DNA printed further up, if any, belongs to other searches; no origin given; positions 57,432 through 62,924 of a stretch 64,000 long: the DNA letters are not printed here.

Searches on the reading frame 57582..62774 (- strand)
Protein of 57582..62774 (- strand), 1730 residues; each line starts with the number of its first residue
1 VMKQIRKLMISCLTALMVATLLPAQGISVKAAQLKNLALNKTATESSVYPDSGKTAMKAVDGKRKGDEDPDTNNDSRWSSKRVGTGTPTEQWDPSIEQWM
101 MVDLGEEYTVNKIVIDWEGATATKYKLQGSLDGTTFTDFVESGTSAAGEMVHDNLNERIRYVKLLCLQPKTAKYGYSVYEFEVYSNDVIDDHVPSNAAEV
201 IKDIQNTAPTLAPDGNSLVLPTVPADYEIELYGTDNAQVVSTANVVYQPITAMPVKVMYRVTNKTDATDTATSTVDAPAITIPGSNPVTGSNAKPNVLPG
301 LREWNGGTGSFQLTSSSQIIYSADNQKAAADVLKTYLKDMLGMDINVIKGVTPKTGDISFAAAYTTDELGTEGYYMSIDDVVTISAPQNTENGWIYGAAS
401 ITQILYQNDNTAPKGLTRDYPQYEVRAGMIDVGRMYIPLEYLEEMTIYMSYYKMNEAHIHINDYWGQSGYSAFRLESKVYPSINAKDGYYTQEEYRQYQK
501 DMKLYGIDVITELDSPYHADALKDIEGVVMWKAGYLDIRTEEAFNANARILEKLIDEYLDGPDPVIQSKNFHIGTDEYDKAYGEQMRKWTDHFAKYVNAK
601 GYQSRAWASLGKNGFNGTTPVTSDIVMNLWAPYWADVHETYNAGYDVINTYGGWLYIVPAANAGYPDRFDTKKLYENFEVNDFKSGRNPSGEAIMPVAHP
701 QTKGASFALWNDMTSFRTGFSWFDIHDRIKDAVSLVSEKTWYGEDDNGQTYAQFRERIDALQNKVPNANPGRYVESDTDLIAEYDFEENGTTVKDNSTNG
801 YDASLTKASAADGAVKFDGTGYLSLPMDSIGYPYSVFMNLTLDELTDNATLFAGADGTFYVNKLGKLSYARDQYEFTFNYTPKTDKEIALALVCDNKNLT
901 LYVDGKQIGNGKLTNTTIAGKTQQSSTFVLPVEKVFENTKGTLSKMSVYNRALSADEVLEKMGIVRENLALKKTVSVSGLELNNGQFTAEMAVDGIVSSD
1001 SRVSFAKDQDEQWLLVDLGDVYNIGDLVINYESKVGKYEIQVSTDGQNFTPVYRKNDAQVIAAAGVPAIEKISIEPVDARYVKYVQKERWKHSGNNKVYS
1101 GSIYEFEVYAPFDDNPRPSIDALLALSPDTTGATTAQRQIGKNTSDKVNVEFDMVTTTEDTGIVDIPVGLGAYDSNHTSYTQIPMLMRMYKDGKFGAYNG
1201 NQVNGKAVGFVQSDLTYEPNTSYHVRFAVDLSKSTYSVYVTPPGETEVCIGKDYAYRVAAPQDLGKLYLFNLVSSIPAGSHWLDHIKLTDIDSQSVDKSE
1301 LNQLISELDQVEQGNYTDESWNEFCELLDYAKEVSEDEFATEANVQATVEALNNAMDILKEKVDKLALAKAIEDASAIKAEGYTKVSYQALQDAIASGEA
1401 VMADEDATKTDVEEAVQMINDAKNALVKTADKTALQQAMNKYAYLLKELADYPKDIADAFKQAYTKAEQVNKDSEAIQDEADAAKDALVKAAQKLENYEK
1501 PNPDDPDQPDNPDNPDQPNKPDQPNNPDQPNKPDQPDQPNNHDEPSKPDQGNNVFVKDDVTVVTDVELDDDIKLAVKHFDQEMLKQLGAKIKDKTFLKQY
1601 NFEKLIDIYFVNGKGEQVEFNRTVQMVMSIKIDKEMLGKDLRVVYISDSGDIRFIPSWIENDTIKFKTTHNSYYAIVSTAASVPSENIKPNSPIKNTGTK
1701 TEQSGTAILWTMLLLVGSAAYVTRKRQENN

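Call 81: search_protein_families(library=pfam, proteins=[window:57582-62774:-], max_evalue=0.001)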
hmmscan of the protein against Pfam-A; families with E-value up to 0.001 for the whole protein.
window:57582-62774:- (1730 aa): 7 families
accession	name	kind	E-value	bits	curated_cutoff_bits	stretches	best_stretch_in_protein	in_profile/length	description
PF00754.31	F5_F8_type_C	-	1.5e-32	112.9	28.2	2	43-172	2-118/127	F5/8 type C domain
PF22633.2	F5_F8_type_C_2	-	1.4e-27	96.6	27.8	2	58-164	1-91/91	NedA-like, galactose-binding domain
PF00728.28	Glyco_hydro_20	-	2.8e-21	76.7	22.3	1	423-714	1-323/348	Glycosyl hydrolase family 20, catalytic domain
PF02838.20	Glyco_hydro_20b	-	4.3e-19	69.9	26.1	1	294-420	1-124/124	Glycosyl hydrolase family 20, domain 2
PF07554.19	FIVAR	-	2.1e-12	47.9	29.2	2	1365-1426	2-70/71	FIVAR domain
PF13385.13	Laminin_G_3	-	1e-08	35.9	27.6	1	818-958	2-150/151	Concanavalin A-like lectin/glucanases superfamily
PF22925.3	TS_C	-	0.0001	22.4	27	1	881-955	126-201/202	Trans-sialidase, C-terminal domain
